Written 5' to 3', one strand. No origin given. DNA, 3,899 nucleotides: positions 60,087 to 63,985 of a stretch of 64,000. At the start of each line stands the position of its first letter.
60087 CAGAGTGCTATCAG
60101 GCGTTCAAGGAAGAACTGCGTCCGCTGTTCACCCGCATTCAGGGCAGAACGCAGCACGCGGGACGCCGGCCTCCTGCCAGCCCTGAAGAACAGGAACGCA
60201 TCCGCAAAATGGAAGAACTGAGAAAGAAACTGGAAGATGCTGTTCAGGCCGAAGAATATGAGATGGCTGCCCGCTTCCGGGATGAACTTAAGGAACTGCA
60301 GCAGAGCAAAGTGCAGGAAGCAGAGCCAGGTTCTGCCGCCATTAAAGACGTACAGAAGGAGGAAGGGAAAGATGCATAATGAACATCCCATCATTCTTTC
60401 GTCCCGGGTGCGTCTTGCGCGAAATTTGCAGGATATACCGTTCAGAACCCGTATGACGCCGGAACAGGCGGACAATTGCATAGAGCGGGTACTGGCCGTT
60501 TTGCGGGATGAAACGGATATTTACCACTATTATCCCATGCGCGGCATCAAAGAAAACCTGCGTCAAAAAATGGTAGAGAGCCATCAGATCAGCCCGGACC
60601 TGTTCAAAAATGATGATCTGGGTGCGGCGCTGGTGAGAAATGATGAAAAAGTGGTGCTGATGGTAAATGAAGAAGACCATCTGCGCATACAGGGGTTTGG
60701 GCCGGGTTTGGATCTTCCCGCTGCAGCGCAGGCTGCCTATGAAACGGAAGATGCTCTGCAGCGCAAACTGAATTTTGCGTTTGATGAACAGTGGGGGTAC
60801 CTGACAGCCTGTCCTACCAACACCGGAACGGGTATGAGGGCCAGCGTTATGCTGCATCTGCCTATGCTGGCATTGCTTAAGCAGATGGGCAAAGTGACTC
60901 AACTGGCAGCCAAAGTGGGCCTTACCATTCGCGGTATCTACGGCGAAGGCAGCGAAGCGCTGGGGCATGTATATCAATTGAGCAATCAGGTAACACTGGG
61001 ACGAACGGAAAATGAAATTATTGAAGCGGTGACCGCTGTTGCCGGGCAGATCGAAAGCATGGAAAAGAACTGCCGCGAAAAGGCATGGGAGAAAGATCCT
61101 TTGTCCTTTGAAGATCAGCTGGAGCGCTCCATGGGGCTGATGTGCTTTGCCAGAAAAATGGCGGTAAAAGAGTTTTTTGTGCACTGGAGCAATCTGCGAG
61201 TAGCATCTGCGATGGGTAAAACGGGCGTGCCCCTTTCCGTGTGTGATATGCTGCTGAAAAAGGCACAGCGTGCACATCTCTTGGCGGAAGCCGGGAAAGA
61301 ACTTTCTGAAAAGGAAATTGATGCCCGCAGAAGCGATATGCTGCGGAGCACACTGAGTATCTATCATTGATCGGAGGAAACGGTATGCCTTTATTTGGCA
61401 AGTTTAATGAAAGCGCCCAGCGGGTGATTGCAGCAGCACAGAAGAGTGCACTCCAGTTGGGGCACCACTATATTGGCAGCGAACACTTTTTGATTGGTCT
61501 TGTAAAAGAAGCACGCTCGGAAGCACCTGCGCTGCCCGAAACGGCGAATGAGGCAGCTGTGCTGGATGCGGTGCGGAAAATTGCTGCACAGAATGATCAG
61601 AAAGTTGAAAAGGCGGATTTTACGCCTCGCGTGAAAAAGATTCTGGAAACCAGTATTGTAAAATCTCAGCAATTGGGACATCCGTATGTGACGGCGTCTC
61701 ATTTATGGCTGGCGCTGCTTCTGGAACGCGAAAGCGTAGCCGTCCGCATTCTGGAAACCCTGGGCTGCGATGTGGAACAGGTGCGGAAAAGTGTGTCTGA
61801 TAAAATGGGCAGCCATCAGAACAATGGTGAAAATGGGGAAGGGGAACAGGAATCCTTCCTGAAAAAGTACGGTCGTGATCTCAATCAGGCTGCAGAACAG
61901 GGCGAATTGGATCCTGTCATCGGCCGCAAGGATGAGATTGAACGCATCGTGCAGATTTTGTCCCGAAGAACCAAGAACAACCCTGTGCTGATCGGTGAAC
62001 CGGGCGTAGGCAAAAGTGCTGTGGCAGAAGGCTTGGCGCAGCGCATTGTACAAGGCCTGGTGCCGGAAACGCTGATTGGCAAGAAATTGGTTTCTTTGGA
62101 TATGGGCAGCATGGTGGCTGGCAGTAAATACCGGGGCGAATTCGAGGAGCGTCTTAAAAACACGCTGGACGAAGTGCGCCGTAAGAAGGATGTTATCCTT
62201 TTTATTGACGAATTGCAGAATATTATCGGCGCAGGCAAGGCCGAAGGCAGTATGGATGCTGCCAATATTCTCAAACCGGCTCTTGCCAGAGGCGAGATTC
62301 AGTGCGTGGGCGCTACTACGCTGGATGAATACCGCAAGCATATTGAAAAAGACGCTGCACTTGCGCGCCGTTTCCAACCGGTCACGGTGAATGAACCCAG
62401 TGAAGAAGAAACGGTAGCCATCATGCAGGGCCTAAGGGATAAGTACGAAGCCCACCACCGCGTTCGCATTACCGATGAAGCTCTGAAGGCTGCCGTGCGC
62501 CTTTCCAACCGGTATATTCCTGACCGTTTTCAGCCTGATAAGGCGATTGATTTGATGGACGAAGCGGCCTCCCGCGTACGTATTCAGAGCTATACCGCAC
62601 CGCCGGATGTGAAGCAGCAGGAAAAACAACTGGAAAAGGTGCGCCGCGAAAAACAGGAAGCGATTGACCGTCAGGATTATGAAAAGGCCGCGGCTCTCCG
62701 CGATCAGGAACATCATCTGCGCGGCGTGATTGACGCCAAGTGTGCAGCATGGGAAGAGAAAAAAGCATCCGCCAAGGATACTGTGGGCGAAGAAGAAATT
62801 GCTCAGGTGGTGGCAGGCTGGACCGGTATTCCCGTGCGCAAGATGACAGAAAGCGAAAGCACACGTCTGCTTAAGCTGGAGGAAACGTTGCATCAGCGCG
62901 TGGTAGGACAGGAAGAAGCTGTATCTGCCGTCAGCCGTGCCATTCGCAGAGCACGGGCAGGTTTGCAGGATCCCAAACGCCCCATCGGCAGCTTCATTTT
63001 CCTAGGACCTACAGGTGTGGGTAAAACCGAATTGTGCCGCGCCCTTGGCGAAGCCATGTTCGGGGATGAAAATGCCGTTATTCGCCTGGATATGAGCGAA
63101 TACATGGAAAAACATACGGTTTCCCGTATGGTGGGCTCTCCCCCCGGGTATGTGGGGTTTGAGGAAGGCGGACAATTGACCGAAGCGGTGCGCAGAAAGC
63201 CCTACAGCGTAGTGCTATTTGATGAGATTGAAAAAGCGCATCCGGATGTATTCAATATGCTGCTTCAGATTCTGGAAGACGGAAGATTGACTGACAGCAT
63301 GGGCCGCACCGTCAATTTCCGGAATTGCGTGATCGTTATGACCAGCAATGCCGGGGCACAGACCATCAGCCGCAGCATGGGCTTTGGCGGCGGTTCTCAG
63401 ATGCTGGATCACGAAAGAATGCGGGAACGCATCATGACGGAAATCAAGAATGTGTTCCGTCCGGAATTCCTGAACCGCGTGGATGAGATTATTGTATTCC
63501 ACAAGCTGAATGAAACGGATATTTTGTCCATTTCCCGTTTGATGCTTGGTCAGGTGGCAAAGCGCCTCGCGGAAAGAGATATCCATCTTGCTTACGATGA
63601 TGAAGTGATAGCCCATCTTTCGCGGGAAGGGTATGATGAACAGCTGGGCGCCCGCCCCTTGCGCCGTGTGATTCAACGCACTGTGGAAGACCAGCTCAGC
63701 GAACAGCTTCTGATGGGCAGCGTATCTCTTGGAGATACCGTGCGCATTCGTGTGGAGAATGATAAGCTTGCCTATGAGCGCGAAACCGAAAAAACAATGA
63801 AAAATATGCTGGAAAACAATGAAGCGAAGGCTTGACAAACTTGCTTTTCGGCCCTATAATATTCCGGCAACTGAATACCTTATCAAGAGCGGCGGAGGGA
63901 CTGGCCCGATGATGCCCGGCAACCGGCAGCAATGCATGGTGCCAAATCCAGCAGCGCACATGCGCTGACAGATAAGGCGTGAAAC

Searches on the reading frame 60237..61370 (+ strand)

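Call 60: search_protein_families(library=pfam, proteins=[window:60237-61370:+], max_evalue=0.0001)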
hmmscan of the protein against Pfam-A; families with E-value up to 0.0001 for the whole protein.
window:60237-61370:+ (377 aa): 1 family
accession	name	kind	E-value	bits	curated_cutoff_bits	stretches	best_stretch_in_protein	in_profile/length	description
PF00217.24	ATP-gua_Ptrans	-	2e-63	213.9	22.4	1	82-278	6-202/203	ATP:guanido phosphotransferase, C-terminal catalytic domain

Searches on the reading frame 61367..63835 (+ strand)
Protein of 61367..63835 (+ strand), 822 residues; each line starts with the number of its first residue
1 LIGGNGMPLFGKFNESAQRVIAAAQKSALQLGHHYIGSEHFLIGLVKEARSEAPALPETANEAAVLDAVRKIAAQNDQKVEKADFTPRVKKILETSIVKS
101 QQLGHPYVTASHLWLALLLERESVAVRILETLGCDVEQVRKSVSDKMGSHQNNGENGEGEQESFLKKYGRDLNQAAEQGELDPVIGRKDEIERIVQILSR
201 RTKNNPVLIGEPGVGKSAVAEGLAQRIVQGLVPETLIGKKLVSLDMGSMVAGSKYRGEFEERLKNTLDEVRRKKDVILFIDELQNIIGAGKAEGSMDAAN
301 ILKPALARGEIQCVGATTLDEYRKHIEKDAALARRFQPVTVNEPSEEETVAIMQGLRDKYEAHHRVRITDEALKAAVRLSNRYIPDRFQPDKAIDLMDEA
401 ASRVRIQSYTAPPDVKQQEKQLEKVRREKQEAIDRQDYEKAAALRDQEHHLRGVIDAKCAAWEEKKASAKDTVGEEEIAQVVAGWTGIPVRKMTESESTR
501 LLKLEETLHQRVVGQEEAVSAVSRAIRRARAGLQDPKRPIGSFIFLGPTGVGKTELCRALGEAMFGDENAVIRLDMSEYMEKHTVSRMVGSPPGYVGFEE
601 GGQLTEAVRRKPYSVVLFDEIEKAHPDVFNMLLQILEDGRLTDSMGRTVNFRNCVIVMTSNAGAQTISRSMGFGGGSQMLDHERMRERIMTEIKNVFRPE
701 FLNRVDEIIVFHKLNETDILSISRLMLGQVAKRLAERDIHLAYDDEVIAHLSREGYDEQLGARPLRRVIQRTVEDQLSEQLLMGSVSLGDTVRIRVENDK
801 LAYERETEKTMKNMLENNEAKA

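Call 60: search_protein_families(library=pfam, proteins=[window:61367-63835:+], max_evalue=0.0001)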
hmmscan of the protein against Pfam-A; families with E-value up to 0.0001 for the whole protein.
window:61367-63835:+ (822 aa): 16 families
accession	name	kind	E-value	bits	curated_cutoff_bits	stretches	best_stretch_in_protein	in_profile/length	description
PF07724.20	AAA_2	-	1.5e-71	240.2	27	1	538-708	1-166/166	AAA domain (Cdc48 subfamily)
PF17871.7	AAA_lid_9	-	7.5e-36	122.6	22.8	1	345-447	1-103/104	AAA lid domain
PF10431.15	ClpB_D2-small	-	1.8e-24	86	21.9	1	714-794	1-81/81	C-terminal, D2-small domain, of ClpB protein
PF00004.35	AAA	-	1.1e-23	84.6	21.2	2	207-319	2-110/131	ATPase family associated with various cellular activities (AAA)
PF02861.25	Clp_N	-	1.1e-18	67.6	20.7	2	101-145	6-50/53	Clp amino terminal domain, pathogenicity island component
PF07728.20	AAA_5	-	2.7e-17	63.5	22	1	543-663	2-124/139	AAA domain (dynein-related subfamily)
PF13191.12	AAA_16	-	5.3e-13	50.2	32.6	1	184-230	2-51/167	AAA ATPase domain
PF13401.12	AAA_22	-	1.5e-11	45.1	27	0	542-638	7-110/130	AAA domain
PF02151.25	UVR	-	4e-09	36.4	21.5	1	419-450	1-32/36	UvrB/uvrC motif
PF00158.32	Sigma54_activat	-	5.1e-08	33.2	20.2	0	542-660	24-141/168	Sigma-54 interaction domain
PF01637.24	ATPase_2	-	2.8e-07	31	33.2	0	259-293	94-129/225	ATPase domain predominantly from Archaea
PF05621.17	TniB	-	4.8e-07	29.8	22.4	0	239-342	84-185/189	Bacterial TniB protein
PF20720.3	nSTAND3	-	6.5e-06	26.4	27.2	0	192-229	8-43/155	Novel STAND NTPase 3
PF13238.12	AAA_18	-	2.6e-05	25.1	29.4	0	546-571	4-25/128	AAA domain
PF13173.12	AAA_14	-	3.4e-05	24.3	27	0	544-639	6-88/129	AAA domain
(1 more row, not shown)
